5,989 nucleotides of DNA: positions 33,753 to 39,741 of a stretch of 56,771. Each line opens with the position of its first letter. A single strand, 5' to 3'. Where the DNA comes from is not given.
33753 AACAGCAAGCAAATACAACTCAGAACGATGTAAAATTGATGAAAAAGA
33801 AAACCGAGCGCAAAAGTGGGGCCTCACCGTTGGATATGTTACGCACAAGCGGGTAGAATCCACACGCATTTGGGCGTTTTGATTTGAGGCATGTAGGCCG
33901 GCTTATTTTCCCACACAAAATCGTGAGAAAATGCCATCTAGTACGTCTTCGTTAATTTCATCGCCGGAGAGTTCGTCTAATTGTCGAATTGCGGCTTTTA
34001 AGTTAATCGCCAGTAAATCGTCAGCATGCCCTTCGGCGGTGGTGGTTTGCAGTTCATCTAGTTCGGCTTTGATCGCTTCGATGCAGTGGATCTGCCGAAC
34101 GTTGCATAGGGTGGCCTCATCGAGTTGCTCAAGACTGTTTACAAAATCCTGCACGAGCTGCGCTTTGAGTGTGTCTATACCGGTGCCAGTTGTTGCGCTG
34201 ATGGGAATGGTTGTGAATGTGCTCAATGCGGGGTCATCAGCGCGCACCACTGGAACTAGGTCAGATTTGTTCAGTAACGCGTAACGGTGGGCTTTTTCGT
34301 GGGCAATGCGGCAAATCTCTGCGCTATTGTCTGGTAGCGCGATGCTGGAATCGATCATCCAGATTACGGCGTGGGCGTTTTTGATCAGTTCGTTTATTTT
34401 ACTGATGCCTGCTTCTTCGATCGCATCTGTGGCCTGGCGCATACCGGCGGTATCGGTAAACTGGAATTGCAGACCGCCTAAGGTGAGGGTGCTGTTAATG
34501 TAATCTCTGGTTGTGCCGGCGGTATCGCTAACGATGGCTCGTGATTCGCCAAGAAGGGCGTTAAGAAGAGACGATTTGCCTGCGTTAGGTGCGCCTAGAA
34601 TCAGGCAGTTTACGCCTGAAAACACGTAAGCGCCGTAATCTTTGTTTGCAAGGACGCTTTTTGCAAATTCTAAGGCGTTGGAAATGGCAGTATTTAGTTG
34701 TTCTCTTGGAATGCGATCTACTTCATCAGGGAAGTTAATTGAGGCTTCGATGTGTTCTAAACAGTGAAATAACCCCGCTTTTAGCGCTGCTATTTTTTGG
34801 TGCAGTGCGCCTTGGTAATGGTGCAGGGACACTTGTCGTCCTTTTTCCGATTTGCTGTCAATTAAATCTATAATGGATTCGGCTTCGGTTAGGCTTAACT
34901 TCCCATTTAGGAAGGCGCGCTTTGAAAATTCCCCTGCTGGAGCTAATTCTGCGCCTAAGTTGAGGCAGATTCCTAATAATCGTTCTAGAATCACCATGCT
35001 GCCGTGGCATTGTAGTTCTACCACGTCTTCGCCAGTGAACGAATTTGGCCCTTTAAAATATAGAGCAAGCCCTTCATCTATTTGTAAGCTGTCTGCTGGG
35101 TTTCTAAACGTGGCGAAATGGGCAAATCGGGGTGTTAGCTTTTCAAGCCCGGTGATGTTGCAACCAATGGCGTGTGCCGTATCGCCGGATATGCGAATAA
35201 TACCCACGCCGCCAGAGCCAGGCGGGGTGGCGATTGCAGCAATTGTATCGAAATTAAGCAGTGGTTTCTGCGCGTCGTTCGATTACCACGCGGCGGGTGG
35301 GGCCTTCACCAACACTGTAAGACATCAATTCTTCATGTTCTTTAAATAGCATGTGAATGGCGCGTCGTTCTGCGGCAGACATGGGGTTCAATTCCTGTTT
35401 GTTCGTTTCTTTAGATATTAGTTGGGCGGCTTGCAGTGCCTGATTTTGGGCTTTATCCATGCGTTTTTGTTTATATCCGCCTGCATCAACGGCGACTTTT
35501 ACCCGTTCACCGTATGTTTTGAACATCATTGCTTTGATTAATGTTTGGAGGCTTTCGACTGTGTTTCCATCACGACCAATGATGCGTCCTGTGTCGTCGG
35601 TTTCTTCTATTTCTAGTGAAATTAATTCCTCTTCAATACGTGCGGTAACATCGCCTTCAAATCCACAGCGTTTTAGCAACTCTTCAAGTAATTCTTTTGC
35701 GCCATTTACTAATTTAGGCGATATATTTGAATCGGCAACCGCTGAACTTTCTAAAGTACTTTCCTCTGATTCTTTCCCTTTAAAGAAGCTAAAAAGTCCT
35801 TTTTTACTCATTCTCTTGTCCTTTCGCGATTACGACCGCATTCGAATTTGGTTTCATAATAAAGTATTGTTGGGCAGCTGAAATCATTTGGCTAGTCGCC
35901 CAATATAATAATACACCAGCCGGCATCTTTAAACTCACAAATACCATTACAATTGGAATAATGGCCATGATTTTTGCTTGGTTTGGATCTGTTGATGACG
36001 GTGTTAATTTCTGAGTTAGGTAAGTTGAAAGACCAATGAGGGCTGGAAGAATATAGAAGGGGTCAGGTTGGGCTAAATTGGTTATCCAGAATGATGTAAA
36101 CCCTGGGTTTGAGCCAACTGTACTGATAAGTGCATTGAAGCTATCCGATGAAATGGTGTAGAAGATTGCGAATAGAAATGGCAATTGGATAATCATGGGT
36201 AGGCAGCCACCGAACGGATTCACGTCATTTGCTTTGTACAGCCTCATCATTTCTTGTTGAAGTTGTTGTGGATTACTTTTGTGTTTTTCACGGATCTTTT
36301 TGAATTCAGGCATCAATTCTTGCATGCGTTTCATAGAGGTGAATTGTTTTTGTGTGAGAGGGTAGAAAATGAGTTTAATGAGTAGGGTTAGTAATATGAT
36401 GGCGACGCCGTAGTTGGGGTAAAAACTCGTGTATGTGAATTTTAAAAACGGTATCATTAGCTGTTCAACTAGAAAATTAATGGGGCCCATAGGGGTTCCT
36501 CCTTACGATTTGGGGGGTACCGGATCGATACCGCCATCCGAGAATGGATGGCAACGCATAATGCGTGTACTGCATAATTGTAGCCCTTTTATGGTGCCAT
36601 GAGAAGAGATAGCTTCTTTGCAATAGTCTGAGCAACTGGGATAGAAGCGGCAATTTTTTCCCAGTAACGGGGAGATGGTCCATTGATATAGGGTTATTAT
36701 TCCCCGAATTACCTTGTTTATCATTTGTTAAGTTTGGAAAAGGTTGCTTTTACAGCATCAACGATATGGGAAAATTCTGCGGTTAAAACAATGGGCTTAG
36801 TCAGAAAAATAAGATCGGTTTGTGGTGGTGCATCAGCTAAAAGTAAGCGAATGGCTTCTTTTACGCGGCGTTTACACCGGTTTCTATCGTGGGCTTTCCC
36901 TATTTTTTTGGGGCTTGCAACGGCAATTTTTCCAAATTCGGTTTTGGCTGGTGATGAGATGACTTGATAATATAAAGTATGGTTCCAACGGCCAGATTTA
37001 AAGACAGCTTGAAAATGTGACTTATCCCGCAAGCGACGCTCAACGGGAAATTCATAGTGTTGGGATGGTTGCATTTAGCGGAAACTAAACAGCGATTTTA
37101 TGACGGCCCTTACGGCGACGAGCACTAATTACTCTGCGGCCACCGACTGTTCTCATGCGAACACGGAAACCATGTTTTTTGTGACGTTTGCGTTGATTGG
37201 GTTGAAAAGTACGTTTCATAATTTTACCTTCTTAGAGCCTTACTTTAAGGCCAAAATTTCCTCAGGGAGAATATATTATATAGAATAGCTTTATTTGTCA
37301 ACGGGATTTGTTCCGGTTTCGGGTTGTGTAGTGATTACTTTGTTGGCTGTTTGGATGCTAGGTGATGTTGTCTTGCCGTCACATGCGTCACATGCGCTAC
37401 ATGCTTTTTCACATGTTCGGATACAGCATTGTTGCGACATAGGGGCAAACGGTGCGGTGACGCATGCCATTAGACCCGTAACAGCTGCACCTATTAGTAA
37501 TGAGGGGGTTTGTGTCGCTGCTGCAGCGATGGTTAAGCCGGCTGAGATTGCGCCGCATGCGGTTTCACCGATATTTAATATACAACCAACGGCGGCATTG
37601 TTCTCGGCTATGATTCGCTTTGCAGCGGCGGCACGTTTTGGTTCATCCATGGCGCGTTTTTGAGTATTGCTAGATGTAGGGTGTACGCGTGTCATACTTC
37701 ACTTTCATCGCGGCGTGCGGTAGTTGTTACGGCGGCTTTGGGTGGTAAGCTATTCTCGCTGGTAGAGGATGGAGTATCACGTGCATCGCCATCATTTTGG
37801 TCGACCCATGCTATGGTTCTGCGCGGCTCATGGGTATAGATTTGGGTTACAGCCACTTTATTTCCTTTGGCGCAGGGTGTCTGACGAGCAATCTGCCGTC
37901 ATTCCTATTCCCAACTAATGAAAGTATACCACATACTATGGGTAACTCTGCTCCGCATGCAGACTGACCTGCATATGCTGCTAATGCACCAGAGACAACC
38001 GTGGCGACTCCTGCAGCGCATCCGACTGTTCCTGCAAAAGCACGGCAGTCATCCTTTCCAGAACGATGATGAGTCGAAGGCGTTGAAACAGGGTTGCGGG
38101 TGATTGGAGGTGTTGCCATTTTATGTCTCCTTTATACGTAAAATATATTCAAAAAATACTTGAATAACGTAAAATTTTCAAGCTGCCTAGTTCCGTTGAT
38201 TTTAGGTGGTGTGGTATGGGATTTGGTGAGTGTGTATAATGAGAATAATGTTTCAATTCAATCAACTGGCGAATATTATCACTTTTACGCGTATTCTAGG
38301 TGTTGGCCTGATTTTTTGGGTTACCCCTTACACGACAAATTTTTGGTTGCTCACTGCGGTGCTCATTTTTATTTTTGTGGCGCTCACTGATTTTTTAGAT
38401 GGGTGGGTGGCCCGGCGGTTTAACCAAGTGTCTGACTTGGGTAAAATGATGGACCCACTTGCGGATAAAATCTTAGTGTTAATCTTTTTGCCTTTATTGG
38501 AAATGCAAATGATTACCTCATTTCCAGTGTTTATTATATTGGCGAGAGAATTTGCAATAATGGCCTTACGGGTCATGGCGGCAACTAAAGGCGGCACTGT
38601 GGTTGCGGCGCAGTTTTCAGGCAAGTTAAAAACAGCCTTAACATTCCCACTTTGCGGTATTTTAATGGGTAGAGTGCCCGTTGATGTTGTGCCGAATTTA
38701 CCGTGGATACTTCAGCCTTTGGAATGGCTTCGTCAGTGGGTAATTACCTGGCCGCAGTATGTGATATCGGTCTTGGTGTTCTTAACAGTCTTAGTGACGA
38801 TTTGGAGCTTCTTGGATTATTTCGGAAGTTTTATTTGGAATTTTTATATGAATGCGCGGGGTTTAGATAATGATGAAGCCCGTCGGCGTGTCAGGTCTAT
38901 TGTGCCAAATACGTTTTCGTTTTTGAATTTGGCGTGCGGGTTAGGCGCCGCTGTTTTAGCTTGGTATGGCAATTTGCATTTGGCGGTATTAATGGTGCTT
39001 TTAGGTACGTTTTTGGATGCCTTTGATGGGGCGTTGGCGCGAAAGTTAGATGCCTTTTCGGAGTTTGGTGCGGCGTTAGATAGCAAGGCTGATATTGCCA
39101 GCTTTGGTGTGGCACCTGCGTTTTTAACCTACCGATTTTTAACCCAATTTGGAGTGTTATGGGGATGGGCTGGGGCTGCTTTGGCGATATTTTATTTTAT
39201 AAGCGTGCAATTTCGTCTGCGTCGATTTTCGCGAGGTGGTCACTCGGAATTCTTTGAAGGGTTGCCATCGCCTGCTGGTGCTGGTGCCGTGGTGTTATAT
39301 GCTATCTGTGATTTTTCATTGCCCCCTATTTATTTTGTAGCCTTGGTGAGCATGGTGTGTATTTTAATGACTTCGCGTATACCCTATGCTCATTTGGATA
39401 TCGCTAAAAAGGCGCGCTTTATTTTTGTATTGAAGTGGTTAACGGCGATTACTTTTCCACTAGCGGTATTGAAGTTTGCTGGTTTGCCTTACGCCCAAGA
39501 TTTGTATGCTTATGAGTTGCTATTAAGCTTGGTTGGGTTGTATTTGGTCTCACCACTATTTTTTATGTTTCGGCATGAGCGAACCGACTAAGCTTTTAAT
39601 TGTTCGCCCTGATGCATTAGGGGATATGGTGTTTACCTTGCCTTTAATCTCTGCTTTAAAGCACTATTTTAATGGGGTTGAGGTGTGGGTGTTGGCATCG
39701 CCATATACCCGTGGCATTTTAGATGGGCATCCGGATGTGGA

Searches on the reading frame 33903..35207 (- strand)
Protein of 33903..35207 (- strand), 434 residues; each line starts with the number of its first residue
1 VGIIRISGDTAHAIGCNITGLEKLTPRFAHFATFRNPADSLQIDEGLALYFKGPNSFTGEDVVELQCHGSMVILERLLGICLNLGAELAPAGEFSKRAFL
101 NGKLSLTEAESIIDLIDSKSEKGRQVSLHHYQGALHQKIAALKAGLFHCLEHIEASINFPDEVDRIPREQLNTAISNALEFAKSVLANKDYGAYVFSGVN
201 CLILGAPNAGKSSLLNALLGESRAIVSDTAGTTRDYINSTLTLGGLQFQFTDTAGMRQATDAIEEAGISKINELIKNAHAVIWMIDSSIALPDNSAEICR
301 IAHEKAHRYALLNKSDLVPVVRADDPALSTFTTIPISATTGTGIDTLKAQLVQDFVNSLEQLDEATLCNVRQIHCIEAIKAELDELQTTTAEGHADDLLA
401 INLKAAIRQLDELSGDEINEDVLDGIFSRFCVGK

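Call 14: search_protein_families(library=pfam, proteins=[window:33903-35207:-], max_evalue=0.001)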
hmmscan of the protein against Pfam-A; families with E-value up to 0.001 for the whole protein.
window:33903-35207:- (434 aa): 6 families
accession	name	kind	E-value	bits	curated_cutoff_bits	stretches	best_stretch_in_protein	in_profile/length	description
PF12631.12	MnmE_helical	-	4.6e-45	154.8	40.1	1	106-431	1-211/211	MnmE helical domain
PF10396.14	TrmE_N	-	8.8e-32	110.2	29.8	1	2-103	15-117/117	GTP-binding protein TrmE N-terminus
PF01926.29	MMR_HSR1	-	2.9e-22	79.3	21.9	1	201-312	2-111/113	50S ribosome-binding GTPase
PF02421.24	FeoB_N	-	1.2e-08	35.1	27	1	201-350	3-155/156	Ferrous iron transport protein B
PF00025.27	Arf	-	0.00041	20.3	22.3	0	199-307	15-113/174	ADP-ribosylation factor family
PF00350.29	Dynamin_N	-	0.00045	20.7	27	0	203-234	3-33/168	Dynamin family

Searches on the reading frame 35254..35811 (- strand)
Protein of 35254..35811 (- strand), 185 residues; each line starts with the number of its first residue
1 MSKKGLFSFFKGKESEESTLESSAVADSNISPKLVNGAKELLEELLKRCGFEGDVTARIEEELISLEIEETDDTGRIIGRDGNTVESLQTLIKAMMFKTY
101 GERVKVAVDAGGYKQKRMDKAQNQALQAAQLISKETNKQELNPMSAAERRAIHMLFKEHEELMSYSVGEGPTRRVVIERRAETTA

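Call 15: search_protein_families(library=pfam, proteins=[window:35254-35811:-], max_evalue=0.001)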
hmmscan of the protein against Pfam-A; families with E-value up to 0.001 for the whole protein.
window:35254-35811:- (185 aa): 2 families
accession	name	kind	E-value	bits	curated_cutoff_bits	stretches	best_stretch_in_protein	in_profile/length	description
PF01424.28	R3H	-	8.2e-15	55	26.8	1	123-178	5-59/60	R3H domain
PF13083.13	KH_KhpA-B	-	1.1e-11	44.9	32.1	1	39-107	1-72/73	KhpA/KhpB, KH domain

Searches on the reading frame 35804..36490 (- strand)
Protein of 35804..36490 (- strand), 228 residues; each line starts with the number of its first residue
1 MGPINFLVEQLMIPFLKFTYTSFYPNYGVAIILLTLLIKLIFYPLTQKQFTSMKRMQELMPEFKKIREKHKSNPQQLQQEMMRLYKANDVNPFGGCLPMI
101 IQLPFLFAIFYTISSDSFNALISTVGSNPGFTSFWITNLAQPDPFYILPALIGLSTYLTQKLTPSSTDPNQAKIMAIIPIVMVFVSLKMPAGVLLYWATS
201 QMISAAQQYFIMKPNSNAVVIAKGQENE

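Call 15: search_protein_families(library=pfam, proteins=[window:35804-36490:-], max_evalue=0.001)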
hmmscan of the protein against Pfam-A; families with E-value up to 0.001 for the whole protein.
window:35804-36490:- (228 aa): 1 family
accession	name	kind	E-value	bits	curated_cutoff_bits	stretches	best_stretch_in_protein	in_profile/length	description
PF02096.25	60KD_IMP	-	1.1e-57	194.9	35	1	27-213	1-163/163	60Kd inner membrane protein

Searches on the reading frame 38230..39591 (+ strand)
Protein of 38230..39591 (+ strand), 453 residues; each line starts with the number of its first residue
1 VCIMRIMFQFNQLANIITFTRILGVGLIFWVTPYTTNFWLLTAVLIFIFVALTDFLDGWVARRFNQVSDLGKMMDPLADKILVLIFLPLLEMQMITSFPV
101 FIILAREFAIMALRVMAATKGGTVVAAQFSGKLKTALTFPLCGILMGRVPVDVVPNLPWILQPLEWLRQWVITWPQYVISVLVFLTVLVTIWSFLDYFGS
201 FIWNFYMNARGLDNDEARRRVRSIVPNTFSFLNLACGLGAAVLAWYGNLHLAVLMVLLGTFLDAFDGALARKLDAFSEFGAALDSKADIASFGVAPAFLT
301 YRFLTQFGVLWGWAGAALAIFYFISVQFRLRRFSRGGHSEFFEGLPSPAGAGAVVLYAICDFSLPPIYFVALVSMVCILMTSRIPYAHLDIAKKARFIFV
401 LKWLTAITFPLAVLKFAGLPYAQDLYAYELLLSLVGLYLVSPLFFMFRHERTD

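Call 15: search_protein_families(library=pfam, proteins=[window:38230-39591:+], max_evalue=0.001)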
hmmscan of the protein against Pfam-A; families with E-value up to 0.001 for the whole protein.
window:38230-39591:+ (453 aa): 1 family
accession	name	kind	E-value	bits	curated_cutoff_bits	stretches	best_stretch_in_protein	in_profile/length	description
PF01066.26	CDP-OH_P_transf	-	2.3e-46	158.4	22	2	13-164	3-138/152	CDP-alcohol phosphatidyltransferase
